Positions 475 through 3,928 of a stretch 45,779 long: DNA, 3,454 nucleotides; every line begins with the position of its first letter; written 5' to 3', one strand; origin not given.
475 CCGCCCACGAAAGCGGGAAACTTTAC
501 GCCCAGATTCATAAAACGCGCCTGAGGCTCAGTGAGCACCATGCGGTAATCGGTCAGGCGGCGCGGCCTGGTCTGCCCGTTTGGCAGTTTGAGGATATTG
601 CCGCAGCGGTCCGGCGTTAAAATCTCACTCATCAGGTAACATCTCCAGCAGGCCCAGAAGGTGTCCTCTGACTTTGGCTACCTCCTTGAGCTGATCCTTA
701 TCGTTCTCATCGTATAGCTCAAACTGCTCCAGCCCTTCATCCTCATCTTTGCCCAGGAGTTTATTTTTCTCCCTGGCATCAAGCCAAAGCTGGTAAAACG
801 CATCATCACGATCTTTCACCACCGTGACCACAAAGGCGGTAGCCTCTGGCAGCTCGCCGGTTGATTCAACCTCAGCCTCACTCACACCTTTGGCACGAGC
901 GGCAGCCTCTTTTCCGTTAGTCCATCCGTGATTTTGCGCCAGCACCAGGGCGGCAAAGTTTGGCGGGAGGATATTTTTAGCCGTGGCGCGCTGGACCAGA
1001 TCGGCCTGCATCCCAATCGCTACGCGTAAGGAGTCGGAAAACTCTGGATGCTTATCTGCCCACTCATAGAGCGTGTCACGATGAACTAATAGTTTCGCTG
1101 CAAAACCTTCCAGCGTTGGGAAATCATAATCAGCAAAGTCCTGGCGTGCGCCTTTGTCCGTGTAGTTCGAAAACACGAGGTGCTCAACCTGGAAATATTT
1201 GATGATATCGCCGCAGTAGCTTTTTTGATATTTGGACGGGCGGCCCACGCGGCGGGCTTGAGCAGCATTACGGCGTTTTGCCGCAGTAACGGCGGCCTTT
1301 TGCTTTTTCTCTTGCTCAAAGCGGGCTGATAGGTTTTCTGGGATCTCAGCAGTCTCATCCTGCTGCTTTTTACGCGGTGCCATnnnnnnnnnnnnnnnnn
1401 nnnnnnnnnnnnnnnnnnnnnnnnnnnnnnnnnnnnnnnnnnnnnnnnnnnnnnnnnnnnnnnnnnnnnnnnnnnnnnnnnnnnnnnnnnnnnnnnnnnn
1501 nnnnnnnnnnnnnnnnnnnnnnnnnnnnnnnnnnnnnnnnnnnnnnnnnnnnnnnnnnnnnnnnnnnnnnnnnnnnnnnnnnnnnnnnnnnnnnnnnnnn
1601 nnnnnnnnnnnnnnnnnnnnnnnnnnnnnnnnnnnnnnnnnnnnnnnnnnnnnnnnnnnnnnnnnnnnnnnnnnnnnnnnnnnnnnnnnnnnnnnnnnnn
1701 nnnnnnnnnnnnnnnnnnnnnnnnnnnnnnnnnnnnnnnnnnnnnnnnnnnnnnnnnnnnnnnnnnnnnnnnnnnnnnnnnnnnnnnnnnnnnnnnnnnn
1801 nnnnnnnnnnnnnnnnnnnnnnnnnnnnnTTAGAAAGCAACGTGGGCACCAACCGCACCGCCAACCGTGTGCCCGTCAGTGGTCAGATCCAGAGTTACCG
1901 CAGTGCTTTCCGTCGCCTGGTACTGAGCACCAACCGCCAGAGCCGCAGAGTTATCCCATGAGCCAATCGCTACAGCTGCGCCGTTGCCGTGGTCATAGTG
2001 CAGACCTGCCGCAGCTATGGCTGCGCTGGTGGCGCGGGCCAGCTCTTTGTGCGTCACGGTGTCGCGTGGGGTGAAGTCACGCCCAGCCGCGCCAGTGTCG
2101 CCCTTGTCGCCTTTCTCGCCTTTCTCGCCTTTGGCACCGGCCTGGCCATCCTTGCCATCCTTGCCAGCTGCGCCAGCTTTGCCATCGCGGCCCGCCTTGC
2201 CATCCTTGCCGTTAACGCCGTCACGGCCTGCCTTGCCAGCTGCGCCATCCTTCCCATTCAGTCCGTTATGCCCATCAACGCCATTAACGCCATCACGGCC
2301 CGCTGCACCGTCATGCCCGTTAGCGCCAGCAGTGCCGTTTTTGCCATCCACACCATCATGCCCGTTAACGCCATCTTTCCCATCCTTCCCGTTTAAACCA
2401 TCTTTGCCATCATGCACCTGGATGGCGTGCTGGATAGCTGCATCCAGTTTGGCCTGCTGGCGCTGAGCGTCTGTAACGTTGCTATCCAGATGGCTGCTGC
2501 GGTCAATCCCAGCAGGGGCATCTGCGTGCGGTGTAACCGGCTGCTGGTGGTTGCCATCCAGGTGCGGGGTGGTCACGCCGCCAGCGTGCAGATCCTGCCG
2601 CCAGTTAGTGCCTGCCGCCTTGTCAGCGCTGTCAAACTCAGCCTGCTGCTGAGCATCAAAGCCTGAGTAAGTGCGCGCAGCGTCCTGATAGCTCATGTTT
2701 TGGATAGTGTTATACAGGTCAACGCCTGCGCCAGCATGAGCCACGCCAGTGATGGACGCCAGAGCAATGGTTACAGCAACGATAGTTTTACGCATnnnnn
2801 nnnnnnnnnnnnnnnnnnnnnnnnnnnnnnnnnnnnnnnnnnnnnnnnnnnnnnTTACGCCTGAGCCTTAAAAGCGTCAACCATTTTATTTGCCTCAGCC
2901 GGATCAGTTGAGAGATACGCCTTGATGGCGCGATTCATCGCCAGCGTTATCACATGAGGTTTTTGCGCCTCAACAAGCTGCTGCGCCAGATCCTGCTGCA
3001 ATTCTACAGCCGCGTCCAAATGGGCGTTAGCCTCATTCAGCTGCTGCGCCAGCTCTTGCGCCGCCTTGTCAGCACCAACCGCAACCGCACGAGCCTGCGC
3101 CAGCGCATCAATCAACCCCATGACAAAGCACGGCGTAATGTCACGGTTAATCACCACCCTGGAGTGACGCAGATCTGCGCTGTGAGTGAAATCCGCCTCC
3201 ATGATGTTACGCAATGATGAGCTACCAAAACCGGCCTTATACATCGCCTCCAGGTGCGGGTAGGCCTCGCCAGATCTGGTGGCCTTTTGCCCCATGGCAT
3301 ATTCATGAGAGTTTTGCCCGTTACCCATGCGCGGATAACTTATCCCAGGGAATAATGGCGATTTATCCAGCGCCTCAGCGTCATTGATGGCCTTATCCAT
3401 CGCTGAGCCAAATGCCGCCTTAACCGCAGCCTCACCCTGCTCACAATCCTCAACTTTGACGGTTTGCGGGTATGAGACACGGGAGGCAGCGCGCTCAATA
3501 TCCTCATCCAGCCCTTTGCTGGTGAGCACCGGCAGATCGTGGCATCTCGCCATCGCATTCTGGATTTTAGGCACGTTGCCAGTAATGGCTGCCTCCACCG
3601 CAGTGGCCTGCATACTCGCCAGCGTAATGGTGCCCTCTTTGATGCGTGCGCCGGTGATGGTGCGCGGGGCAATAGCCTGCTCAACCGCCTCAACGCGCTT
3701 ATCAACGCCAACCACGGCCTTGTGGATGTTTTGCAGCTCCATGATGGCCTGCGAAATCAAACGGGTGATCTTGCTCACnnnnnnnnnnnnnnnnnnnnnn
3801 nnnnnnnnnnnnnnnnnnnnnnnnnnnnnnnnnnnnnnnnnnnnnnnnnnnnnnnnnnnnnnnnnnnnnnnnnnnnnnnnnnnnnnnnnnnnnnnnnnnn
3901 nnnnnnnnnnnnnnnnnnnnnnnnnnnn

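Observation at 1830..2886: Phage-encoded secreted collagen-like YadA-type trimeric autotransporter with a dedicated consensus-like promoter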

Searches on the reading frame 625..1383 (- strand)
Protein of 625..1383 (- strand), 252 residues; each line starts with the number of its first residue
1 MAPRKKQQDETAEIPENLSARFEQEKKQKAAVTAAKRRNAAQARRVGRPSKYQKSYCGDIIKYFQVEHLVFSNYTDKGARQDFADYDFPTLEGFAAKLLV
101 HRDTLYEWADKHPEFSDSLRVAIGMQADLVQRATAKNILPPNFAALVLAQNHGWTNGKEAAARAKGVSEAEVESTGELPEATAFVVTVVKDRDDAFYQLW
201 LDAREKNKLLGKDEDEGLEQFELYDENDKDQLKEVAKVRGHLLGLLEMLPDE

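Call 19: search_protein_families(library=pfam, proteins=[window:625-1383:-], max_evalue=0.01)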
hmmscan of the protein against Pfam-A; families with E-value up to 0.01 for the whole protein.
window:625-1383:- (252 aa): 1 family
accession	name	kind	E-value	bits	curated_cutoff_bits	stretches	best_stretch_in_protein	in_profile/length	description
PF16677.11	GP3_package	-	7.2e-09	36.2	29.4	1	47-158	1-103/105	DNA-packaging protein gp3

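Call 20: search_protein_families(library=phrogs, proteins=[window:625-1383:-], max_evalue=0.001)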
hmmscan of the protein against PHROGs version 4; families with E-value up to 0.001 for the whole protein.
window:625-1383:- (252 aa): 3 families
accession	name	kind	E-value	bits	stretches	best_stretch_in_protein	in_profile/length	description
phrog_3064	-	head and packaging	3.2e-22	79.8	1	25-168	19-160/175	terminase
phrog_309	-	head and packaging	3e-10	41.6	1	25-122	115-190/319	terminase small subunit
phrog_606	-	head and packaging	0.00022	22.3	1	57-177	32-152/167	terminase small subunit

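Call 81: search_dna_similar(query=window:625-1383:-, collection=phages, mode=protein, max_evalue=0.001, max_rows=15)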
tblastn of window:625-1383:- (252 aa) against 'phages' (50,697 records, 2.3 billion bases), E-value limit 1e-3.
Records with a match: 239; places in all: 240; records where one place covers at least 80% of the query: 0.
Best place of each record, by identity: <60% 239.
By first word of the organism name: Escherichia 143; Salmonella 32; Vibrio 28; Pectobacterium 7; Klebsiella 6; Dhillonvirus 5; Shigella 5; Edwardsiella 4; Sodalis 2; Enterobacter 2; and 5 more.
By host as written in the record: Escherichia coli 79; - 32; Escherichia coli K-12 MG1655 12; Escherichia coli K-12 10; Salmonella enterica 7; Escherichia sp. 6; Salmonella enterica subsp. enterica serovar Infantis 6; Pectobacterium brasiliense 35.2 5; and 47 more.
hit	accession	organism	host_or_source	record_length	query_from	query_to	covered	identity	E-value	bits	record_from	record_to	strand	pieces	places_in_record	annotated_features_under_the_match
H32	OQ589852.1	Escherichia phage Ioannina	Escherichia coli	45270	1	153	61%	32.7%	8e-14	76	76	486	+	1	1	terminase small subunit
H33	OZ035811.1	Dhillonvirus LM40P1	-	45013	1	153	61%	32.7%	9e-14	76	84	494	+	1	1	record has no annotation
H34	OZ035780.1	Dhillonvirus LM40P1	-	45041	1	153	61%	32.7%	9e-14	76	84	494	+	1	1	record has no annotation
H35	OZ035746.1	Dhillonvirus LM40P1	-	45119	1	153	61%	32.7%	9e-14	76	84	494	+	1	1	record has no annotation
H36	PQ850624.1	Escherichia phage RuthEpting_Bas85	Escherichia coli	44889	1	153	61%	31.4%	2e-12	72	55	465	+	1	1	terminase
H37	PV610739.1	Escherichia phage SP1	Escherichia coli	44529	1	153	61%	31.4%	2e-12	72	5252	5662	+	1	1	hypothetical protein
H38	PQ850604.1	Escherichia phage Haito_Bas83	Escherichia coli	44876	1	153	61%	31.4%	3e-12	72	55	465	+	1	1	terminase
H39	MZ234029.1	Escherichia phage vB_EcoS-CHD5UKE2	Escherichia coli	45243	1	153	61%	31.4%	3e-12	72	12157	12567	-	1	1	hypothetical protein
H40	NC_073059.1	Escherichia phage vB_EcoS-CHD5UKE2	Escherichia coli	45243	1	153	61%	31.4%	3e-12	72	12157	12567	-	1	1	hypothetical protein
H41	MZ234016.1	Escherichia phage vB_EcoS-101114BS4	Escherichia coli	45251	1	153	61%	31.4%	3e-12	72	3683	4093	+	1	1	hypothetical protein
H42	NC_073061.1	Escherichia phage vB_EcoS-101114BS4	Escherichia coli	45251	1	153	61%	31.4%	3e-12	72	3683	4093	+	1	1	hypothetical protein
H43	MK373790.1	Escherichia phage vB_EcoS_WF5505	Escherichia coli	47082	1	153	61%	31.4%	3e-12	72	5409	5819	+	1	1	hypothetical protein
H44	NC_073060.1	Escherichia phage vB_EcoS_WF5505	Escherichia coli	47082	1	153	61%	31.4%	3e-12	72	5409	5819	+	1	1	hypothetical protein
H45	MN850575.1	Escherichia phage rolling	Escherichia coli K-12 MG1655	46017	1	153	61%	31.4%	3e-12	72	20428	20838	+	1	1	putative terminase small subunit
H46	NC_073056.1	Escherichia phage rolling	Escherichia coli K-12 MG1655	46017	1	153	61%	31.4%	3e-12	72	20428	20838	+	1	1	putative terminase small subunit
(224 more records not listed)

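Call 82: find_related_loci(query=window:625-1383:-, collection=viral_contigs, flank=8000)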
Query window:625-1383:- (252 aa) in viral_contigs; peptide patterns used: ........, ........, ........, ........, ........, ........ (x = any residue, [..] = any of these).
3 stretches matched a pattern; 1 encode a relative of the query (tblastn E <= 1e-3); 1 distinct loci.
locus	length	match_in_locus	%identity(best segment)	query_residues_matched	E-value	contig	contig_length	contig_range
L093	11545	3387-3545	36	47-120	1e-10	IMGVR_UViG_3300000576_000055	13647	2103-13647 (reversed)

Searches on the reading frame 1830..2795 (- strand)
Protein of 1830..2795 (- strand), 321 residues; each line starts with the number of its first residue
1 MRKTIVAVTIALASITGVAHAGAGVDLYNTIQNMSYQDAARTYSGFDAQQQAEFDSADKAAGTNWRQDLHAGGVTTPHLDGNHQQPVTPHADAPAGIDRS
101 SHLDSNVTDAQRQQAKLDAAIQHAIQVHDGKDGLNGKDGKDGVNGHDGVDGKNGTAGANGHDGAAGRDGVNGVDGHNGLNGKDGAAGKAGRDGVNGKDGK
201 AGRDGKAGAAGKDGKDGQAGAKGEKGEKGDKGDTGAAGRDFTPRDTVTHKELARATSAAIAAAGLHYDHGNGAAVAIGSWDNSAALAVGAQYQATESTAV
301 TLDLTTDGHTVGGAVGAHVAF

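Call 3: search_protein_families(library=pfam, proteins=[window:1830-2795:-], max_evalue=1)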
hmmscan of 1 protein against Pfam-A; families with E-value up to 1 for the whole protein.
window:1830-2795:- (321 aa): 2 families
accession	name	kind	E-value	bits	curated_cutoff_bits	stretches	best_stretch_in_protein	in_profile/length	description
PF01391.23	Collagen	-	7.7e-19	67.7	27.2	2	130-188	1-59/60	Collagen triple helix repeat (20 copies)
PF03895.21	YadA_anchor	-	0.00015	22.2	22.7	1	273-320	11-59/60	YadA-like membrane anchor domain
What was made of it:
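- On Trimeric autotransporter adhesins (type Vc secretion): The direct Pfam score is 22.2 bits against a cut-off of 22.7, marginally below (call 3). Pfam finds only Collagen in the passenger (call 3).
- Closest known: YadA / Hia / AtaA membrane anchors. Different: The passenger has none of the catalogued TAA head, neck or stalk modules detectable by Pfam (call 3).
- Checked: Pfam Collagen E = 7.7e-19 (call 3).
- Pfam YadA_anchor 22.2 bits, E = 1.5e-4, over aa 273-320 (call 3).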

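Call 4: search_protein_families(library=phrogs, proteins=[window:1830-2795:-], max_evalue=0.1)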
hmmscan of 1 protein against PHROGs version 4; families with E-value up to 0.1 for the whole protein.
window:1830-2795:- (321 aa): 40 families (the best 25 are shown)
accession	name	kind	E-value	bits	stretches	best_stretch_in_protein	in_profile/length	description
phrog_6320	-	tail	3.4e-24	86.6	1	119-238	75-194/745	tail fiber protein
phrog_5073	-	tail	2e-21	77.6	1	121-250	252-381/519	tail fiber protein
phrog_8745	-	tail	4.1e-21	75.1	1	124-241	1380-1497/1803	tail fiber protein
phrog_1806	-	tail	6.2e-20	72.6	1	107-240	87-220/276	collagen like minor tail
phrog_819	-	tail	2.1e-19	70.3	1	80-246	431-597/1024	tail protein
phrog_26346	-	unknown function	6.5e-14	52.6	3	165-220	213-268/659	-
phrog_18350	-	tail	1.1e-13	52.5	2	122-240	91-198/253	tail fiber protein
phrog_26246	-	tail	7.8e-13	49.3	2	126-219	82-175/329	tail protein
phrog_366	-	tail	1.2e-12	49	2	52-203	233-382/474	tail fiber protein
phrog_38766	-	head and packaging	4.4e-10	39.7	2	178-240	76-138/478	virion structural protein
phrog_30509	-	tail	1.2e-08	35.4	2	121-197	37-112/254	collagen like minor tail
phrog_25888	-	unknown function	2.1e-08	34.8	1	102-260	136-290/325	-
phrog_36982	-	unknown function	2.7e-08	33.2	1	130-317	361-546/944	-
phrog_29268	-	unknown function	3.2e-08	33.2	1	96-265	372-530/653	-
phrog_28263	-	tail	3.8e-08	32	1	130-275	652-799/1400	tail fiber protein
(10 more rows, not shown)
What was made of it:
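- On Phage tail fibre / virion collagen-like proteins: The PHROG hits cover mainly the G-X-Y tract and its flanks (call 4).
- The top PHROG hits are tail-fibre families, E down to 3e-24 (call 4).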

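Call 9: search_dna_similar(query=window:1830-2795:-, collection=phages, mode=protein, max_rows=30)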
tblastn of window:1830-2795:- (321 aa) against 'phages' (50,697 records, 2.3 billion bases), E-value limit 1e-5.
No match.

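Call 15: search_protein_families(library=ncbifam, proteins=[window:1830-2795:-], max_evalue=1)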
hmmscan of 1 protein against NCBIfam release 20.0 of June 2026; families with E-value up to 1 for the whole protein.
window:1830-2795:- (321 aa): 3 families
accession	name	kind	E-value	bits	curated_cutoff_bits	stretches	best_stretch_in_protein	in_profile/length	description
NF038329.2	gly_rich_SclB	equivalog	6.4e-30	104.4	325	2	126-240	218-333/442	LPXTG-anchored collagen-like adhesin Scl2/SclB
NF038330.1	adhesin_SclA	exception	3.9e-17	63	400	1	113-239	100-229/405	LPXTG-anchored collagen-like adhesin Scl1/SclA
NF046116.1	adhesin_Lcl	equivalog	7.9e-15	54.3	500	1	123-239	71-187/431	collagen-like adhesin Lcl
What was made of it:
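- Closest known: Bacterial collagen-like surface proteins. Same: The NCBIfam hits cover only the collagen tract (call 15).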

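Call 28: find_encoding_contigs(protein=window:1830-2795:-, flank=10000, max_places=6)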
Protein window:1830-2795:- (321 aa): no gene with exactly this product is on record in the collection.
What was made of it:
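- Tried and rejected: Exact look-up found no contig for the protein (call 28).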

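Call 30: predict_structure(protein=window:1833-2795:-)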
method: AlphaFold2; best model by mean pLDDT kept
length: 321 residues; sequences in the alignment: 1
mean_pLDDT: 44.0   pTM: 0.23
mean pLDDT of the five models: 44.0, 40.1, 37.1, 36.2, 35.1
residues with pLDDT >= 90: 0; 70-90: 15; 50-70: 70; < 50: 236
segments of 3 or more residues with pLDDT < 50: 1-23, 73-107, 145-152, 154-191, 193-221, 225-232, 234-321
pLDDT, mean of each block of 10 residues (from residue 1): 29 32 54 63 74 69 60 44 37 40 46 60 55 52 47 43 38 39 38 44 44 41 46 43 36 34 31 33 35 36 35 32 32
secondary structure, 60 per line:
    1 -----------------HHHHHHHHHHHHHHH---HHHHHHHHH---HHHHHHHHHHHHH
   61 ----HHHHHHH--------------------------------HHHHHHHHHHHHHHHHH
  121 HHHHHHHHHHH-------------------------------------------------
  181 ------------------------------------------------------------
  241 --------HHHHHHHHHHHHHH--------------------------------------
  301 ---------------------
elements in order: H18-32 H36-44 H48-60 H65-71 H104-131 H249-262
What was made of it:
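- The single-sequence full-length model was uninformative, pLDDT 44 (call 30).
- Tried and rejected: The single-sequence AlphaFold model of the full protein was unusable, pLDDT 44 (call 30).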

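Call 37: find_related_loci(query=window:1833-2795:-, collection=viral_contigs, flank=8000)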
Query window:1833-2795:- (321 aa) in viral_contigs; peptide patterns used: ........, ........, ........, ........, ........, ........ (x = any residue, [..] = any of these).
600 stretches matched a pattern (row limit reached: there are more); 334 encode a relative of the query (tblastn E <= 1e-3); the best 80 are kept; 80 distinct loci.
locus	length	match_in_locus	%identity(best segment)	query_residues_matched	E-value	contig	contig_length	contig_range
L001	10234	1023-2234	43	118-295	1e-20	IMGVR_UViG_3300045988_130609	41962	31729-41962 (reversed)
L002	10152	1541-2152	57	97-240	1e-20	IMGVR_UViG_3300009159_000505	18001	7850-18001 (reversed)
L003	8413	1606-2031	54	113-240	3e-18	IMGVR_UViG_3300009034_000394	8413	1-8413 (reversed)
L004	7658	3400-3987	48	122-263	9e-18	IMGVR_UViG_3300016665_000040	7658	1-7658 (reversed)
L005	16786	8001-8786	45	90-239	3e-16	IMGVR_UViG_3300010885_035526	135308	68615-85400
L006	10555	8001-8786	45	90-239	3e-16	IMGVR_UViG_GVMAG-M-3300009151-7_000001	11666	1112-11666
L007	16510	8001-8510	45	128-245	3e-15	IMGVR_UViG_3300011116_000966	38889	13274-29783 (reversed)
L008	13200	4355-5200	29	25-291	4e-15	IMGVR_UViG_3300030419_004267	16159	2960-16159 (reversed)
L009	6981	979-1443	48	129-243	6e-15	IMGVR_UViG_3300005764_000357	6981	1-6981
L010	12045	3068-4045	34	93-246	1e-14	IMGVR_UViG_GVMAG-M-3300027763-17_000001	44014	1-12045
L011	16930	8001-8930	37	117-259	3e-14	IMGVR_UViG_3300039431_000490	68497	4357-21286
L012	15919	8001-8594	55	98-239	3e-14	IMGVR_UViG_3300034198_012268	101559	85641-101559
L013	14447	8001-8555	43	112-243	4e-14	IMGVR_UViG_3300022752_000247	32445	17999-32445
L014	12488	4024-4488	47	114-242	5e-14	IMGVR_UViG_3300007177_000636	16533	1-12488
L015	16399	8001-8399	41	113-243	5e-14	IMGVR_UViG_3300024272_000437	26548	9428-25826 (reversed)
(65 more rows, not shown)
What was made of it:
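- Collagen-like tracts are common in phage fibres: 334 IMG/VR loci matched (call 37).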

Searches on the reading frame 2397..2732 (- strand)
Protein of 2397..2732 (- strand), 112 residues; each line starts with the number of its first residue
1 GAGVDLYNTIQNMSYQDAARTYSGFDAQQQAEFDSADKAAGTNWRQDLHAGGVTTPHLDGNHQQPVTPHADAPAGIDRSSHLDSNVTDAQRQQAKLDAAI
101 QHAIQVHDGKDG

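Call 71: find_homologous_proteins(query=window:2397-2732:-, max_evalue=0.01)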
Query seq(112 aa): 9 candidates shared short words with the query, none scored E <= 0.01.

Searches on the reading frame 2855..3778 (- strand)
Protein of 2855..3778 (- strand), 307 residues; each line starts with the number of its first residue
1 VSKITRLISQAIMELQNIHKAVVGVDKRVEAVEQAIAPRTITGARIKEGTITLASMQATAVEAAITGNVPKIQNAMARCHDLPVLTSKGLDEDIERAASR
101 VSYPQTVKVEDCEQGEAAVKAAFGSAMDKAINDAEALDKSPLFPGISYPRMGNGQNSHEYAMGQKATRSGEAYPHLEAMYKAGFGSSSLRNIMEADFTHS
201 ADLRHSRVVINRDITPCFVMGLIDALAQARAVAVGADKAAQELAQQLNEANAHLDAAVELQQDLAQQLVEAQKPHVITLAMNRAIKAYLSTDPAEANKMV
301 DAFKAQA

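Call 19: search_protein_families(library=pfam, proteins=[window:2855-3778:-], max_evalue=0.01)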
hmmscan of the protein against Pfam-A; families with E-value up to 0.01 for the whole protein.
window:2855-3778:- (307 aa): 0 families

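Call 20: search_protein_families(library=phrogs, proteins=[window:2855-3778:-], max_evalue=0.001)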
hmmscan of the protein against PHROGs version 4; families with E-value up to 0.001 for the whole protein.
window:2855-3778:- (307 aa): 0 families

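Call 80: search_dna_similar(query=window:2855-3778:-, collection=phages, mode=protein, max_evalue=0.001, max_rows=15)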
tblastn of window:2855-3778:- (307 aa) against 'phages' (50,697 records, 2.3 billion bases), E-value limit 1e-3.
No match.

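Call 83: find_related_loci(query=window:2858-3778:-, collection=viral_contigs, flank=8000)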
Query window:2858-3778:- (307 aa) in viral_contigs; peptide patterns used: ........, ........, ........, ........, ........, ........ (x = any residue, [..] = any of these).
9 stretches matched a pattern, but none encodes a relative of the query by tblastn (E <= 1e-3).
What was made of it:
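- Tried and rejected: Comparing tract length or gene presence among isolates was therefore impossible (calls 82, 83).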
